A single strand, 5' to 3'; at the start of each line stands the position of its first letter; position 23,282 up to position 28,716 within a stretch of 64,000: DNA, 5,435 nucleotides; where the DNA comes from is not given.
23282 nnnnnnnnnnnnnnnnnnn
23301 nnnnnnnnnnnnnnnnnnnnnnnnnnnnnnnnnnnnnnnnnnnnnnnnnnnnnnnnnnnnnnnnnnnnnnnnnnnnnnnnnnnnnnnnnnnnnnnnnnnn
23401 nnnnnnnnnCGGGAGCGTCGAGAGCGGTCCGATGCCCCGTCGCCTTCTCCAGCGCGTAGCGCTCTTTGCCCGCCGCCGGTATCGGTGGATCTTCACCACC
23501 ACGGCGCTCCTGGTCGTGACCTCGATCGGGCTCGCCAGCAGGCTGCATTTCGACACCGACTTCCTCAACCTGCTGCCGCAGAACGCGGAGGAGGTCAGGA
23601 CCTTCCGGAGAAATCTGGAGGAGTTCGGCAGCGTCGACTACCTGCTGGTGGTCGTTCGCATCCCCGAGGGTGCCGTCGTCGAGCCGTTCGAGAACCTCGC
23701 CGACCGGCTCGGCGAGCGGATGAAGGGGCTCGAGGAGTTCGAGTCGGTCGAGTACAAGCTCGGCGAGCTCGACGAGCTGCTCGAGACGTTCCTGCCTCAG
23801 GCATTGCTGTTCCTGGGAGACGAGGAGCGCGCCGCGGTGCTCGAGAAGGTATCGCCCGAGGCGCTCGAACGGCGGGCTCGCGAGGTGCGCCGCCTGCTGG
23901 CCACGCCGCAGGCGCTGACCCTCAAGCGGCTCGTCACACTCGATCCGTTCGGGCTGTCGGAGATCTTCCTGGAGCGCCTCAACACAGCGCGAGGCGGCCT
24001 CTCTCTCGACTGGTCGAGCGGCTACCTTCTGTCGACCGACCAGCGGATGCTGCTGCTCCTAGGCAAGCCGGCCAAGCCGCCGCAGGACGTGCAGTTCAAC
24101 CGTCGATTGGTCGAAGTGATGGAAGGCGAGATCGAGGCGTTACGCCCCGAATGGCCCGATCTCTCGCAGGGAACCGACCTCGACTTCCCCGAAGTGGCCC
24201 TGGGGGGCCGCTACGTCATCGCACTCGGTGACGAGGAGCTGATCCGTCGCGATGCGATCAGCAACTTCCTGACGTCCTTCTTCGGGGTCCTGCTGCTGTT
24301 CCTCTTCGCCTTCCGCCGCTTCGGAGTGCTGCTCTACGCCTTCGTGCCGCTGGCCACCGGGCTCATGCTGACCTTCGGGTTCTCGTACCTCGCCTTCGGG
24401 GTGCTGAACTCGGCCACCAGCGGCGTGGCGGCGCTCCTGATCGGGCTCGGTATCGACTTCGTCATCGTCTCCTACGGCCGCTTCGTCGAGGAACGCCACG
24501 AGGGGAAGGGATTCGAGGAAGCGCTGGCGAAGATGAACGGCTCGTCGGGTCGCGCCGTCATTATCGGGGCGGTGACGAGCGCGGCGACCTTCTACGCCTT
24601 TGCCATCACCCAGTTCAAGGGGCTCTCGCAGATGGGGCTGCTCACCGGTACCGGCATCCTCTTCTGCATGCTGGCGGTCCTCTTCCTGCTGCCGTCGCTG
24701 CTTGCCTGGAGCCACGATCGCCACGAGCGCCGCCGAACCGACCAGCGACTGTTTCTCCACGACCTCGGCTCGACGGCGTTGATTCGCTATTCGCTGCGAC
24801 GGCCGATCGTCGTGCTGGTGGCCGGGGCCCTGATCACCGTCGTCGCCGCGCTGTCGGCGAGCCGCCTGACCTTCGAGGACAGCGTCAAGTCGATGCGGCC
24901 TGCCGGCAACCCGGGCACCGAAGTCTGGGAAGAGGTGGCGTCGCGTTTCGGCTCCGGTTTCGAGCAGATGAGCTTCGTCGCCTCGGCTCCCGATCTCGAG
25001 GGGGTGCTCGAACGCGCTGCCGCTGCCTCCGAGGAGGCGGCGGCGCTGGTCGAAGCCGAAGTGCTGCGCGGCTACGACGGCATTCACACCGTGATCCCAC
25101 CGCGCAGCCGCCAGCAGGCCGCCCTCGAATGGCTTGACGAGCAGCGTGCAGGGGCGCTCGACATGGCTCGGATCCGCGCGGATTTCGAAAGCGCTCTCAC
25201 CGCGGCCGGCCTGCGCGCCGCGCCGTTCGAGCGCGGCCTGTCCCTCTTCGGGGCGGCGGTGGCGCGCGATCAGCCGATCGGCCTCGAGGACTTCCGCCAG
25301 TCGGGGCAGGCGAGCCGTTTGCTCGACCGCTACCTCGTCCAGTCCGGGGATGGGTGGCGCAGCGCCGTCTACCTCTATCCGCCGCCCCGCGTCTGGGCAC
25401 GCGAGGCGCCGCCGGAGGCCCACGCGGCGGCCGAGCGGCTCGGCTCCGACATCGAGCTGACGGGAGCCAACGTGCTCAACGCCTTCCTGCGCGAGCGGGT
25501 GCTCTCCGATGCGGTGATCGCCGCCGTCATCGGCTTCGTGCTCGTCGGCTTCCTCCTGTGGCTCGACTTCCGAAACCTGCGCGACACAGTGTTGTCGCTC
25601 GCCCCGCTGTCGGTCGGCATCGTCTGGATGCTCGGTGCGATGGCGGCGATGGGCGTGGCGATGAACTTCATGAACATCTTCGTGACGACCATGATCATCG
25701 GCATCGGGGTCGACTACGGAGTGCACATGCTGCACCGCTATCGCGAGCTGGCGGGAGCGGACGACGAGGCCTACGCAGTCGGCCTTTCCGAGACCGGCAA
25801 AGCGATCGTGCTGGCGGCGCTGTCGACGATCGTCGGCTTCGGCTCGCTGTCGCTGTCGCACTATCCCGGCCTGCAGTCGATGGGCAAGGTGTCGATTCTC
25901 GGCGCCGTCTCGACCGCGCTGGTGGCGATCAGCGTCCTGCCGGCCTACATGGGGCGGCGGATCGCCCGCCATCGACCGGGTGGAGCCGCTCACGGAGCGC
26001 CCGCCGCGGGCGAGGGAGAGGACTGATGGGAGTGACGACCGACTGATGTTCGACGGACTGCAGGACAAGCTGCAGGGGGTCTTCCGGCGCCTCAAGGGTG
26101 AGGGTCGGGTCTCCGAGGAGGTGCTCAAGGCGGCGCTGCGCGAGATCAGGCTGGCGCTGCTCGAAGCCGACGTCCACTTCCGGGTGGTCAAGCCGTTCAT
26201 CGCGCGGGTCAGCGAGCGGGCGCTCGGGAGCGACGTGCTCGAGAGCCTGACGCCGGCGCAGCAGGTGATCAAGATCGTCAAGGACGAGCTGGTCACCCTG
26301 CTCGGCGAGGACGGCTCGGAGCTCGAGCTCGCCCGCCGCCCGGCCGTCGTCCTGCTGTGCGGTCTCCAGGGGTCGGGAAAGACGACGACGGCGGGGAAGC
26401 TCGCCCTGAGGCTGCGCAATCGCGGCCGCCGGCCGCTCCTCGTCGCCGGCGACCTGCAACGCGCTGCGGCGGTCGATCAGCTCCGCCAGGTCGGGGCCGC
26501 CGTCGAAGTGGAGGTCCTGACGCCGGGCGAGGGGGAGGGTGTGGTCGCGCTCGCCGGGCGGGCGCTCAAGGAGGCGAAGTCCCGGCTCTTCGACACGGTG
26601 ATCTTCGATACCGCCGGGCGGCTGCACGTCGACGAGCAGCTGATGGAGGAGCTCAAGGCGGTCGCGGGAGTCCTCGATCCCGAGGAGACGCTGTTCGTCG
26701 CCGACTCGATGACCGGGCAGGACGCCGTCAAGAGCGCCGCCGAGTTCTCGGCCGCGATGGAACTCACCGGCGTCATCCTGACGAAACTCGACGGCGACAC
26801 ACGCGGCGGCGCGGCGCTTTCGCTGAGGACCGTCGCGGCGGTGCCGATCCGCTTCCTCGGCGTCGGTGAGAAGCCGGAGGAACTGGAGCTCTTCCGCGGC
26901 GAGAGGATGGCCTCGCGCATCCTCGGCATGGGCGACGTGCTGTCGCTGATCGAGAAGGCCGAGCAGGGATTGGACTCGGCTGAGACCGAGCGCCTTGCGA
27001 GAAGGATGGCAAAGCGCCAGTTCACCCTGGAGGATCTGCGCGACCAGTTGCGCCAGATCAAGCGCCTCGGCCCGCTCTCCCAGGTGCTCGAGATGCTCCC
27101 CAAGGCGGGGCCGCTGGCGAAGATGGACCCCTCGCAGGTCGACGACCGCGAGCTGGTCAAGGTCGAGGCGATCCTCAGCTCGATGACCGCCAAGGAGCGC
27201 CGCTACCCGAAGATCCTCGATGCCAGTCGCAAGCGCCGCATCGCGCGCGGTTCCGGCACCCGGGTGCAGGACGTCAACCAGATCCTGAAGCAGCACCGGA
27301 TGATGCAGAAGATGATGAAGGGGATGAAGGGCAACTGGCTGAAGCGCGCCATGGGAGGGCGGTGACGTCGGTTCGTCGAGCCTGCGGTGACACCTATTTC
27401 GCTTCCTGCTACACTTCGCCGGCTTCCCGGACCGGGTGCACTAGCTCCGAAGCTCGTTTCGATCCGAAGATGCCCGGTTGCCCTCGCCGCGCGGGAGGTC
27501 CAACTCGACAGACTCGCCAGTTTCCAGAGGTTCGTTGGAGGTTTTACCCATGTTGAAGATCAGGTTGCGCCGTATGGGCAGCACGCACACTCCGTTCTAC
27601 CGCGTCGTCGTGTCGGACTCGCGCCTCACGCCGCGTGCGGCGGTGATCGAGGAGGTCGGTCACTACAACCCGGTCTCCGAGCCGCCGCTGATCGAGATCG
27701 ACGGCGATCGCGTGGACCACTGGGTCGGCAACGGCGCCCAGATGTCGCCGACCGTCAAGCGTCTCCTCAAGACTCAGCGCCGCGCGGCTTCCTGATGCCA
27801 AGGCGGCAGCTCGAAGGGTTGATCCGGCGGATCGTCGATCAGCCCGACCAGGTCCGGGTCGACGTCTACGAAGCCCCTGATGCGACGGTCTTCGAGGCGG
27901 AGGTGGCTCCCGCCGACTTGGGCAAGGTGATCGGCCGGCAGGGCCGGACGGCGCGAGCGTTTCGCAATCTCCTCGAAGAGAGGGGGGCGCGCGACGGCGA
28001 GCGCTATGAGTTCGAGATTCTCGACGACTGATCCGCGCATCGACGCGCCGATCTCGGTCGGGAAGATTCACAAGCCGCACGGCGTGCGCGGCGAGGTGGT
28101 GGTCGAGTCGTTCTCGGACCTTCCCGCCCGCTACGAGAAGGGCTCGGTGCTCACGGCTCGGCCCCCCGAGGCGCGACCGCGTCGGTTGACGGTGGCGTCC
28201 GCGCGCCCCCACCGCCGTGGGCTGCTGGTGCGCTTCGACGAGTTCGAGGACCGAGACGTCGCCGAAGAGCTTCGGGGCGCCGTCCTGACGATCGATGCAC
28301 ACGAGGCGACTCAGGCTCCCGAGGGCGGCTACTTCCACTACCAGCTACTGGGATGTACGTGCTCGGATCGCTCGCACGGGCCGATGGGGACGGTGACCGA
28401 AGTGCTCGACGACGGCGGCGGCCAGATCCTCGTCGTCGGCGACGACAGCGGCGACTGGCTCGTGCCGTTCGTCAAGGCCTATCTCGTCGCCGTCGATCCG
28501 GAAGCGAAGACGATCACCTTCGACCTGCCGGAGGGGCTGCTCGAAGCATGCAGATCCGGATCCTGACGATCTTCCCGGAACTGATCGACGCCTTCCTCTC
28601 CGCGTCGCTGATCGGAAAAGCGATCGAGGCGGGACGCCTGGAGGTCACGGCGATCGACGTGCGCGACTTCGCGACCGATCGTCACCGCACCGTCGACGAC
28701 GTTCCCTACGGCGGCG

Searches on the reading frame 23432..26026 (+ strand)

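Call 58: search_protein_families(library=pfam, proteins=[window:23432-26026:+], max_evalue=0.00001)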
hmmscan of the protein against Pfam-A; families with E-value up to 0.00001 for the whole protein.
window:23432-26026:+ (864 aa): 3 families
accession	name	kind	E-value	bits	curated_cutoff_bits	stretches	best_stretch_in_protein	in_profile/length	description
PF03176.21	MMPL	-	5.9e-34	117.9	20.5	2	667-840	118-299/333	MMPL family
PF12349.14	Sterol-sensing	-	1.7e-07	31.7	22.3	0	726-844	16-137/153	Sterol-sensing domain of SREBP cleavage-activation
PF02460.24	Patched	-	1e-06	29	23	0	725-821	37-135/156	Patched SSD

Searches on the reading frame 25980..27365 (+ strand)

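Call 58: search_protein_families(library=pfam, proteins=[window:25980-27365:+], max_evalue=0.00001)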
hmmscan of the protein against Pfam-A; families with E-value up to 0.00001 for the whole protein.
window:25980-27365:+ (461 aa): 3 families
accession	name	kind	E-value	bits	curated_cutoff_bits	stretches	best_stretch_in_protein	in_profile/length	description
PF00448.28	SRP54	-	6.8e-69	231.9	22.7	1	121-316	1-196/196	SRP54-type protein, GTPase domain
PF02978.25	SRP_SPB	-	5.3e-34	116.9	27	1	347-446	1-91/91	Signal peptide binding domain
PF02881.24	SRP54_N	-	6.6e-21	74.7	22.4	1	27-104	1-75/75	SRP54-type protein, helical bundle domain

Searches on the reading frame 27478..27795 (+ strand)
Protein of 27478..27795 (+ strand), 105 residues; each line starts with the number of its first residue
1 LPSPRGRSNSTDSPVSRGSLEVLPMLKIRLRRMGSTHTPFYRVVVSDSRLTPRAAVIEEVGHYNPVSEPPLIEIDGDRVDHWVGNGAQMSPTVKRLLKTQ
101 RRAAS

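Call 17: search_protein_families(library=pfam, proteins=[window:27478-27795:+], max_evalue=0.01)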
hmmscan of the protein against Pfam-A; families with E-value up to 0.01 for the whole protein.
window:27478-27795:+ (105 aa): 1 family
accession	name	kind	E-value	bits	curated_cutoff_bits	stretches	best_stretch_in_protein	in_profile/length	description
PF00886.24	Ribosomal_S16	-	5.5e-20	71.5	27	1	32-90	1-62/62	Ribosomal protein S16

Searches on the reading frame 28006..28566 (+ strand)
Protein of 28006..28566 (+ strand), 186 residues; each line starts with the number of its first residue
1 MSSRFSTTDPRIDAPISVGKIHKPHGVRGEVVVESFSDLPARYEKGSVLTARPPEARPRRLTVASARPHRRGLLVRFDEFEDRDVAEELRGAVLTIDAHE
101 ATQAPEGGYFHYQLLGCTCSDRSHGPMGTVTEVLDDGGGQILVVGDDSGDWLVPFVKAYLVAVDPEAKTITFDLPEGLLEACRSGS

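Call 17: search_protein_families(library=pfam, proteins=[window:28006-28566:+], max_evalue=0.01)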
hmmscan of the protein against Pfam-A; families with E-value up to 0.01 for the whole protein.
window:28006-28566:+ (186 aa): 2 families
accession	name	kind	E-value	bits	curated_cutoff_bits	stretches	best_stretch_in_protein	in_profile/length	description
PF01782.24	RimM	-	1.6e-20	73.6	23.5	1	18-99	2-83/84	RimM N-terminal domain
PF24986.1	PRC_RimM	-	1.1e-16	60.6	27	1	113-178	3-69/69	RimM PRC barrel domain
